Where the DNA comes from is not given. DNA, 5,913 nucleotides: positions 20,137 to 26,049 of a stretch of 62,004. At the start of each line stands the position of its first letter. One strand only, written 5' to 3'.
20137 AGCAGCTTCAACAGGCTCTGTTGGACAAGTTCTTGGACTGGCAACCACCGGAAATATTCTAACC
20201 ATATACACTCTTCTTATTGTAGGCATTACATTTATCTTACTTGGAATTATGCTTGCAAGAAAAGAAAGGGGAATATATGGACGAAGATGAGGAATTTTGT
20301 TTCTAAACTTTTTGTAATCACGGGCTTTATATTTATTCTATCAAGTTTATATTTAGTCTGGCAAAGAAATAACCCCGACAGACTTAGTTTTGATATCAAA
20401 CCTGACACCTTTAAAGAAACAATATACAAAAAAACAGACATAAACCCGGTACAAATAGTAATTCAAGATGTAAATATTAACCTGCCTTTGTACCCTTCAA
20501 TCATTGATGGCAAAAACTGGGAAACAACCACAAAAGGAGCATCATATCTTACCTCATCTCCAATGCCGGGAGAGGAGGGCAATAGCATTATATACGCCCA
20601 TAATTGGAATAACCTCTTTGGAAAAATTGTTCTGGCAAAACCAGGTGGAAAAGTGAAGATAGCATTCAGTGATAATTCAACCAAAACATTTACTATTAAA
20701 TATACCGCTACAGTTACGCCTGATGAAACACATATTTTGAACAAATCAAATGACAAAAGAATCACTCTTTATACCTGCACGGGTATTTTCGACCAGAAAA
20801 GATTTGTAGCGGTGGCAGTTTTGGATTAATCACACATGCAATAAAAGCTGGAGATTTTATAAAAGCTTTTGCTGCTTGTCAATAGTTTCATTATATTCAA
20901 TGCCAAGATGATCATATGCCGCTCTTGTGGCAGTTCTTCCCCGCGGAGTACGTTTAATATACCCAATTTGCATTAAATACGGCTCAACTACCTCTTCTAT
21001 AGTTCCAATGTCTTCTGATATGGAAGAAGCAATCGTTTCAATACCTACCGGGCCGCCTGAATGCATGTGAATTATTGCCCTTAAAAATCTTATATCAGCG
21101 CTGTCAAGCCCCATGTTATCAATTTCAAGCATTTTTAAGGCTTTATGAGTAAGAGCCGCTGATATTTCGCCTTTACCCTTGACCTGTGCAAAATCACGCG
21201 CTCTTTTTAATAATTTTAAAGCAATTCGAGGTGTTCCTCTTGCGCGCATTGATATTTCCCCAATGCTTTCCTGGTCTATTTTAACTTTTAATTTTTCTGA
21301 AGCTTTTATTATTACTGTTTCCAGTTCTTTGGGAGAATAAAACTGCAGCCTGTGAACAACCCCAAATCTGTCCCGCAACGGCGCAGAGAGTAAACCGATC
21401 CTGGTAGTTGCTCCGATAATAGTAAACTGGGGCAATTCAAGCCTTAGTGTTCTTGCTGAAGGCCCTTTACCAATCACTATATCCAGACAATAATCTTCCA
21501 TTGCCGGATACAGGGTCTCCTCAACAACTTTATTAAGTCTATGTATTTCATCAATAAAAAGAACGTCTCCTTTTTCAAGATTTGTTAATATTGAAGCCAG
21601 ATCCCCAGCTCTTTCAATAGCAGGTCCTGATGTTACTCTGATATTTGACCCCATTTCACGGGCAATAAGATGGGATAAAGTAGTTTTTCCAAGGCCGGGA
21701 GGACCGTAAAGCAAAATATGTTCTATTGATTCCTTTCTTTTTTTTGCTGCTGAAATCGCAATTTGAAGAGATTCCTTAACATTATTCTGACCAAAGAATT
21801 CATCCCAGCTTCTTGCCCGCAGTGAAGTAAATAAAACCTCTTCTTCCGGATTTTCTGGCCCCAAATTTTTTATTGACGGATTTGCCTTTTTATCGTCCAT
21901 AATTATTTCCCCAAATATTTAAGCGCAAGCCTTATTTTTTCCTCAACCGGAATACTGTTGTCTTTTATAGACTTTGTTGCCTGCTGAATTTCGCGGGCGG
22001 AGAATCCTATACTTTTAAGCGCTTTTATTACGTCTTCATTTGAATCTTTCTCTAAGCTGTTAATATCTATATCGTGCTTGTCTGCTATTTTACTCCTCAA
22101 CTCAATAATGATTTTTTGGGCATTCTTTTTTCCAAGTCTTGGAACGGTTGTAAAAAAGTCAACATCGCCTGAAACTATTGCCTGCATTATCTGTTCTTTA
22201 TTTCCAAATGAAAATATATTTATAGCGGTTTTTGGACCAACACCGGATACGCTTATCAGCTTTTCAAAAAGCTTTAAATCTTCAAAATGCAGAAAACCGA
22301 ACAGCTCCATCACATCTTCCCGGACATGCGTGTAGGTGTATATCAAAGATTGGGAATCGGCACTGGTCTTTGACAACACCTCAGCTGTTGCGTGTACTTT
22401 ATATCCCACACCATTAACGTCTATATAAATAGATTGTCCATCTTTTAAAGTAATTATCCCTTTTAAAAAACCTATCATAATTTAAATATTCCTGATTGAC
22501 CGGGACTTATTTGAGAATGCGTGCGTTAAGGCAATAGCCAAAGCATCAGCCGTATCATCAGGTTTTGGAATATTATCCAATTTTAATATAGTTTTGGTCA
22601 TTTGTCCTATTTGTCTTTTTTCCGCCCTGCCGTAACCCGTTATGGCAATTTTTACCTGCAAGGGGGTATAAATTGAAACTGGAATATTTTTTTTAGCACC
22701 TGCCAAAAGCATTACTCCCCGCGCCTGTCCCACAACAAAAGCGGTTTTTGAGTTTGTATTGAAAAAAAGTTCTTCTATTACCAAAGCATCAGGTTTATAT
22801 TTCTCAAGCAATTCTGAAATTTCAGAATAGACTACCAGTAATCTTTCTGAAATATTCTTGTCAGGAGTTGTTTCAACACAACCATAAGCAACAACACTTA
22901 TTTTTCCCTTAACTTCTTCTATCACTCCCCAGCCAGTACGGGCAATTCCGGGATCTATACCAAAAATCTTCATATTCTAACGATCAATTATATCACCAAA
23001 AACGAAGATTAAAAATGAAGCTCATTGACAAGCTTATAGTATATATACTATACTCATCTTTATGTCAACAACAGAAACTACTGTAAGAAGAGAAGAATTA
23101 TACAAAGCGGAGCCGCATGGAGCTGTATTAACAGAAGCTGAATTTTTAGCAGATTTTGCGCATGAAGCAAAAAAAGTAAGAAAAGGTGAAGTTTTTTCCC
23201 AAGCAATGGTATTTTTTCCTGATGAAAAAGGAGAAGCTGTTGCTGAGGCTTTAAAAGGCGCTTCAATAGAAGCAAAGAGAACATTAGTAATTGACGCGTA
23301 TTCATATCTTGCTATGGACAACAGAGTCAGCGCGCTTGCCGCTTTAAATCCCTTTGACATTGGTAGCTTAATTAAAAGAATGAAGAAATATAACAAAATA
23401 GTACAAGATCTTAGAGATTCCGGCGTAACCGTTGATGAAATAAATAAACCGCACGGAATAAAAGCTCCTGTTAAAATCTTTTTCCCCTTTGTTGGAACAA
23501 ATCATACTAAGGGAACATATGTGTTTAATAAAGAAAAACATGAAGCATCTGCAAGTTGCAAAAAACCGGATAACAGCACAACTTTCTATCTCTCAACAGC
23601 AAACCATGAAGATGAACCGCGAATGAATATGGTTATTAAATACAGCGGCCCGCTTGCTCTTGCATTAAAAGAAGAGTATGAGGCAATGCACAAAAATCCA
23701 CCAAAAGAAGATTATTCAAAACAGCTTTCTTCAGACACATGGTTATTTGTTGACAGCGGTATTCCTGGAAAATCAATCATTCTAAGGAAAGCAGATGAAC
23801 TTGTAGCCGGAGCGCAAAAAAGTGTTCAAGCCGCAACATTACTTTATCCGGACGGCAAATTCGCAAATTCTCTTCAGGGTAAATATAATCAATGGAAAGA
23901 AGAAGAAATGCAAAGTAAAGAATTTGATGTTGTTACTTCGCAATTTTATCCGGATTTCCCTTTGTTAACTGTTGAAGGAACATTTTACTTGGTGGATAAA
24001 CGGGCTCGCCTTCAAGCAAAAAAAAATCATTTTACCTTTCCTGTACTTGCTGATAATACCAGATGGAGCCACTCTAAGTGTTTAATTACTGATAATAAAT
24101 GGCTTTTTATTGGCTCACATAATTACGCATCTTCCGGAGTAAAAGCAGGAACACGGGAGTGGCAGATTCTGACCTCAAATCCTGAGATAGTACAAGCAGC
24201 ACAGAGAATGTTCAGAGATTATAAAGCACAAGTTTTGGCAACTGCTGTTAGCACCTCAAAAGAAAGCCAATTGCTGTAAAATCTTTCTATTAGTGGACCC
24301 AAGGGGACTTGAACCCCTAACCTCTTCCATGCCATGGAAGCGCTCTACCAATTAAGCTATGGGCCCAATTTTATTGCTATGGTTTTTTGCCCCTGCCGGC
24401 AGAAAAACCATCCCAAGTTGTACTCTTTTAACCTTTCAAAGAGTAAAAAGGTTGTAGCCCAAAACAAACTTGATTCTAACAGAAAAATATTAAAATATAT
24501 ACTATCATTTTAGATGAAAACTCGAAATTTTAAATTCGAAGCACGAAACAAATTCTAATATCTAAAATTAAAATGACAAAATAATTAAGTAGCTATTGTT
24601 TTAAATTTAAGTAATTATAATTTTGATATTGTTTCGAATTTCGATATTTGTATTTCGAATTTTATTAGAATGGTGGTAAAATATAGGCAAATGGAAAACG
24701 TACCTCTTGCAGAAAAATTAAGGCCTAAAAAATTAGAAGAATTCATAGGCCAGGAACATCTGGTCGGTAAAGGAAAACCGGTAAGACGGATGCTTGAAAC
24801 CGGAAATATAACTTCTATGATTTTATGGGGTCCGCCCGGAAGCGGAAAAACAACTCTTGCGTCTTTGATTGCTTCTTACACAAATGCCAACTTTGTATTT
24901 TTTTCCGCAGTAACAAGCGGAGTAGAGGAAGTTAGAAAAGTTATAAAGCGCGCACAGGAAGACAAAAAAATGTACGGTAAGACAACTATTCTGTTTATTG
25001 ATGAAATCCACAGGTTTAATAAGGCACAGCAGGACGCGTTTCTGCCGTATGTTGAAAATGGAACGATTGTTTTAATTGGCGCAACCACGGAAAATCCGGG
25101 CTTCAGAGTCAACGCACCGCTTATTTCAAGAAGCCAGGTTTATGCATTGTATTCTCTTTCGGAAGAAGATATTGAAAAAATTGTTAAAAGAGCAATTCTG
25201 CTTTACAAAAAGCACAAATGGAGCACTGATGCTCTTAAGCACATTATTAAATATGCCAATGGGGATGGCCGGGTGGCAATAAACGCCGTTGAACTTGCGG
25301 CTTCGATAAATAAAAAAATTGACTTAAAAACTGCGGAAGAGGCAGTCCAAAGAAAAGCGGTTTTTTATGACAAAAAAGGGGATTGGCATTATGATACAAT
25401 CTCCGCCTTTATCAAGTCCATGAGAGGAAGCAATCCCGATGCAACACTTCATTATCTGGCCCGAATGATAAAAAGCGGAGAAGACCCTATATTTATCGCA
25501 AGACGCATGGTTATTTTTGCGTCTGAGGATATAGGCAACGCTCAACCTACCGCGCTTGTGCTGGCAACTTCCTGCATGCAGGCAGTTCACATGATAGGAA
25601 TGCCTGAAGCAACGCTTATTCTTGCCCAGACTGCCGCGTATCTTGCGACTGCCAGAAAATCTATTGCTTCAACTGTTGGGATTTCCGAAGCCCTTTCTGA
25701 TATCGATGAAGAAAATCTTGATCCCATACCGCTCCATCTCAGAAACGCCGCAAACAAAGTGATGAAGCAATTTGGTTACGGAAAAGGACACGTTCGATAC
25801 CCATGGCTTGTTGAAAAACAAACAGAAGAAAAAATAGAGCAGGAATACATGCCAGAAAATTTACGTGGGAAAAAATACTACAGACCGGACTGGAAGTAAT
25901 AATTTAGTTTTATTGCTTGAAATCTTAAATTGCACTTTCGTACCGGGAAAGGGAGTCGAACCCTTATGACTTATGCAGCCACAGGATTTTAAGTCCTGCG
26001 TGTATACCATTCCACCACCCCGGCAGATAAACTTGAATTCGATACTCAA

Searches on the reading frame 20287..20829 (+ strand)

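Call 43: search_protein_families(library=pfam, proteins=[window:20287-20829:+], max_evalue=0.1)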
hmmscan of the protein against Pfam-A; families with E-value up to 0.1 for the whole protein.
window:20287-20829:+ (180 aa): 1 family
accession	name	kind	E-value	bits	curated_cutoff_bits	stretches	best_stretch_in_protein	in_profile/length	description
PF04203.18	Sortase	-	1.2e-19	70.7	26.6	1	57-179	1-124/125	Sortase domain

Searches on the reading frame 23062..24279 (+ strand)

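Call 99: search_protein_families(library=pfam, proteins=[window:23062-24279:+], max_evalue=0.0001)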
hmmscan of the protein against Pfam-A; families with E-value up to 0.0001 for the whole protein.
window:23062-24279:+ (405 aa): 1 family
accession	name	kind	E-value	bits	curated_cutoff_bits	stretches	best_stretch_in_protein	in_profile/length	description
PF13091.12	PLDc_2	-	5e-08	33.3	27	1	332-385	78-129/132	PLD-like domain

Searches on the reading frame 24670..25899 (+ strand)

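Call 99: search_protein_families(library=pfam, proteins=[window:24670-25899:+], max_evalue=0.0001)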
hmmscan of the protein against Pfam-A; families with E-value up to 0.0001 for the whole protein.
window:24670-25899:+ (409 aa): 10 families
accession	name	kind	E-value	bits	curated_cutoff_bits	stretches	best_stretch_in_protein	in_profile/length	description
PF12002.13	MgsA_C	-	1.4e-54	185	27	1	253-407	1-151/167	MgsA AAA+ ATPase C terminal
PF16193.11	AAA_assoc_2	-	7.6e-25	87.4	34.3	1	181-252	4-81/81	AAA C-terminal domain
PF00004.35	AAA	-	5.9e-17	62.8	21.2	1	50-156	1-124/131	ATPase family associated with various cellular activities (AAA)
PF05496.18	RuvB_N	-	2.3e-13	50.7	27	1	17-137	1-118/159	Holliday junction DNA helicase RuvB P-loop domain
PF07728.20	AAA_5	-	5.9e-08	33.2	22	1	50-138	2-100/139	AAA domain (dynein-related subfamily)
PF13173.12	AAA_14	-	3.6e-07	30.7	27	1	50-164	5-124/129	AAA domain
PF13191.12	AAA_16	-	7.6e-06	27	32.6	0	44-79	21-57/167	AAA ATPase domain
PF20720.3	nSTAND3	-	6.2e-05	23.2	27.2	0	50-96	20-65/155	Novel STAND NTPase 3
PF13401.12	AAA_22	-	8.1e-05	23.4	27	0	49-83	7-44/130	AAA domain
PF01078.27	Mg_chelatase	-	8.5e-05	22.5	20.3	0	49-69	24-44/207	Magnesium chelatase, subunit ChlI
